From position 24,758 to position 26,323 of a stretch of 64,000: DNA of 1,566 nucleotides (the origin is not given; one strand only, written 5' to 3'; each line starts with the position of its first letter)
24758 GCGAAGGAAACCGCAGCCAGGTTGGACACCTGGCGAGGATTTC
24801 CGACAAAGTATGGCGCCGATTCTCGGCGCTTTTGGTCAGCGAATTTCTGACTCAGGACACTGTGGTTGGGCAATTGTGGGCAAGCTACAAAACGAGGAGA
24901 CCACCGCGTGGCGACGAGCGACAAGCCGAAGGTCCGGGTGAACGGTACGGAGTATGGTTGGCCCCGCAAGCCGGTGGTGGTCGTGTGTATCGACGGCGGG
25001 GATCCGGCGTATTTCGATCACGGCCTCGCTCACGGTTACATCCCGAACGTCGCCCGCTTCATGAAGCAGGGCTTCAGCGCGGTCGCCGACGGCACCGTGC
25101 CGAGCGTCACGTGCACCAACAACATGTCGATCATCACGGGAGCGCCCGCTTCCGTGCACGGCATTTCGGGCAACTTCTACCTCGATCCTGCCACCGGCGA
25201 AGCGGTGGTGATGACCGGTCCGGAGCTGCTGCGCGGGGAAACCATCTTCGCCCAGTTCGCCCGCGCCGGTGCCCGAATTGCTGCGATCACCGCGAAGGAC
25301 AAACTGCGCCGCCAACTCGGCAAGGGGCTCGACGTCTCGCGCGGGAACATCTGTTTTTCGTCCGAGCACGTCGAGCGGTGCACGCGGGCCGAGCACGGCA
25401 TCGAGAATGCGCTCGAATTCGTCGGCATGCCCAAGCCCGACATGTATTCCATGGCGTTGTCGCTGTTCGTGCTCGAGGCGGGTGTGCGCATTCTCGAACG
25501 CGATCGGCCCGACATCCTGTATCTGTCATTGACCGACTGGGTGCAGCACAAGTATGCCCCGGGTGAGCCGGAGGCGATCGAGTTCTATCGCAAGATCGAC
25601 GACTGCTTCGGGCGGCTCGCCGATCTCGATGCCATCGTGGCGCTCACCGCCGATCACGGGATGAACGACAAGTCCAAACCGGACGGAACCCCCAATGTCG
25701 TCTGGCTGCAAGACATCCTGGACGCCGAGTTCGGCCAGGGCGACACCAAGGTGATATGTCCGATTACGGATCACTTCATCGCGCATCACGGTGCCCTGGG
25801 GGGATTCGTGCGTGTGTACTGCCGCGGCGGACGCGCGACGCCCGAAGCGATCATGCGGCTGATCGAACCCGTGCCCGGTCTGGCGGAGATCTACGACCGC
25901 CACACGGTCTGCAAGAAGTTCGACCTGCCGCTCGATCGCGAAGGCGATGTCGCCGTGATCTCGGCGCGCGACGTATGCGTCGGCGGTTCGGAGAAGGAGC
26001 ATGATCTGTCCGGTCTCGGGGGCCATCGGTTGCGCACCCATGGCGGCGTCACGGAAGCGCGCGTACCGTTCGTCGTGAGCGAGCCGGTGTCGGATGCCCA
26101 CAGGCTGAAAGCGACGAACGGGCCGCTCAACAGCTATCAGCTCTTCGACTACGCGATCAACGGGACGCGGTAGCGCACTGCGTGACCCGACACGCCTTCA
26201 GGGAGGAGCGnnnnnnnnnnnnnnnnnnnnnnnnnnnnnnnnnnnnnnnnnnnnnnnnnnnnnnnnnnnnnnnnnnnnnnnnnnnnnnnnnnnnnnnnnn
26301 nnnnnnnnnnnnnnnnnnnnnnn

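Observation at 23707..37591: LysR-divergent 10-gene operon joins the phosphonoacetate C-P hydrolase route to an importer and two phosphoesterases, with no PhnW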

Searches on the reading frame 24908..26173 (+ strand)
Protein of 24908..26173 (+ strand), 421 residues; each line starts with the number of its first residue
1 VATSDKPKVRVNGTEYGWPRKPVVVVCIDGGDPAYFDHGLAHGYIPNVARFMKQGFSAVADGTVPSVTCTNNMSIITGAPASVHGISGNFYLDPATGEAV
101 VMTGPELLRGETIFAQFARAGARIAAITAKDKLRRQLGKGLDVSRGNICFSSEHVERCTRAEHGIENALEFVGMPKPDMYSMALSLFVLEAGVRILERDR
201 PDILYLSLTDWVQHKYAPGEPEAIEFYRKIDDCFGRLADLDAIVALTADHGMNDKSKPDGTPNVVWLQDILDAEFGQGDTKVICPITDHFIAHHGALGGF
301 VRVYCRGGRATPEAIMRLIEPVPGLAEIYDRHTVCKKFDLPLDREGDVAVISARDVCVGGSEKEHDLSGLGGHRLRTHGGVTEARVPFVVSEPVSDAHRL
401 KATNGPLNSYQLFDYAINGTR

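Call 4: search_protein_families(library=ncbifam, proteins=[window:24908-26173:+], max_evalue=0.00001)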
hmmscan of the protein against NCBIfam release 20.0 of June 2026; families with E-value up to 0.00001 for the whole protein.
window:24908-26173:+ (421 aa): 1 family
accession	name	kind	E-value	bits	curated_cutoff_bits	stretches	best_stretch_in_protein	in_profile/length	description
TIGR02335.1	hydr_PhnA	equivalog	1.2e-160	535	407.55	1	10-419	2-406/408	phosphonoacetate hydrolase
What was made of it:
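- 24908..26173 (+): phnA, phosphonoacetate hydrolase. TIGR02335 scores 535 bits against a cut-off of 407.6 (call 4).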

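Call 5: search_protein_families(library=pfam, proteins=[window:24908-26173:+], max_evalue=0.00001)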
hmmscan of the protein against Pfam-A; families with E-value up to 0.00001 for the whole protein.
window:24908-26173:+ (421 aa): 1 family
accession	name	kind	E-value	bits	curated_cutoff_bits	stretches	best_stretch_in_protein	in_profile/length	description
PF01663.27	Phosphodiest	-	5.3e-30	105.6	23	1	23-321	1-278/342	Type I phosphodiesterase / nucleotide pyrophosphatase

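Call 59: search_solved_structures(query=window:24908-26173:+, max_evalue=1e-20, show_alignments=2)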
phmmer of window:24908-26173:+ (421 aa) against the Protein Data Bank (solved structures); distinct sequences matched with E-value up to 1e-20: 3.
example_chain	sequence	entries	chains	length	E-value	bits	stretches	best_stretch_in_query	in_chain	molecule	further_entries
3szy_A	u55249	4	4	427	2.2e-121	409.1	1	5-397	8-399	phosphonoacetate hydrolase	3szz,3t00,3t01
3t02_A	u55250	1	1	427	1.1e-120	406.8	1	5-397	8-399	phosphonoacetate hydrolase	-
1ei6_A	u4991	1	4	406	1e-105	357.4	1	9-418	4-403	PHOSPHONOACETATE HYDROLASE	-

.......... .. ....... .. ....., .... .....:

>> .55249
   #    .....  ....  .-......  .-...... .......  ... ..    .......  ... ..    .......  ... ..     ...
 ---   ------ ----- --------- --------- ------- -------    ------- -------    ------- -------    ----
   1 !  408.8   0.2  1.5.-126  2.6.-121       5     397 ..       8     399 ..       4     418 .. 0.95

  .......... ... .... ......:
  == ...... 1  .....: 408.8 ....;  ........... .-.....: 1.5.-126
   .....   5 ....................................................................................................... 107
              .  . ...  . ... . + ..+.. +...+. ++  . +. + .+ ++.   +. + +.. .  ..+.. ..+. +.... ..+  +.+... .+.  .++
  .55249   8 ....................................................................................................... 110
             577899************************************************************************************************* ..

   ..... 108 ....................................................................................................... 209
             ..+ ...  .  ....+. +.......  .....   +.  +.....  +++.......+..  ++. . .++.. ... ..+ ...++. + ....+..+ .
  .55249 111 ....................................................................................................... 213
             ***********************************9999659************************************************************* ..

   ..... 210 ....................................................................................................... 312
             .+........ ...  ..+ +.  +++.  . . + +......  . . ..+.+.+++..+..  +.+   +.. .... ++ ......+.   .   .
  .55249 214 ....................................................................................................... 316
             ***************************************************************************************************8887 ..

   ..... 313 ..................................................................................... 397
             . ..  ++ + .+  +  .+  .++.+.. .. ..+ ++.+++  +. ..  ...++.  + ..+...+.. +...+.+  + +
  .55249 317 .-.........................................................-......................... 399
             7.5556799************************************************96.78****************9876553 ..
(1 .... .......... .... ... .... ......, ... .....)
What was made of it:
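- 24908..26173 (+): The Thr nucleophile is aligned (shown by the T68A entry 3t02), and the D..DG, TDxxxH, ADHG and HGG metal motifs are conserved (call 59).
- On PhnA phosphonoacetate hydrolase (TIGR02335): The DG, TDxxxH, ADHG and HGG motifs are conserved (call 59).
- PhnA is an equivalog-level match with intact catalytic motifs (calls 4, 59).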
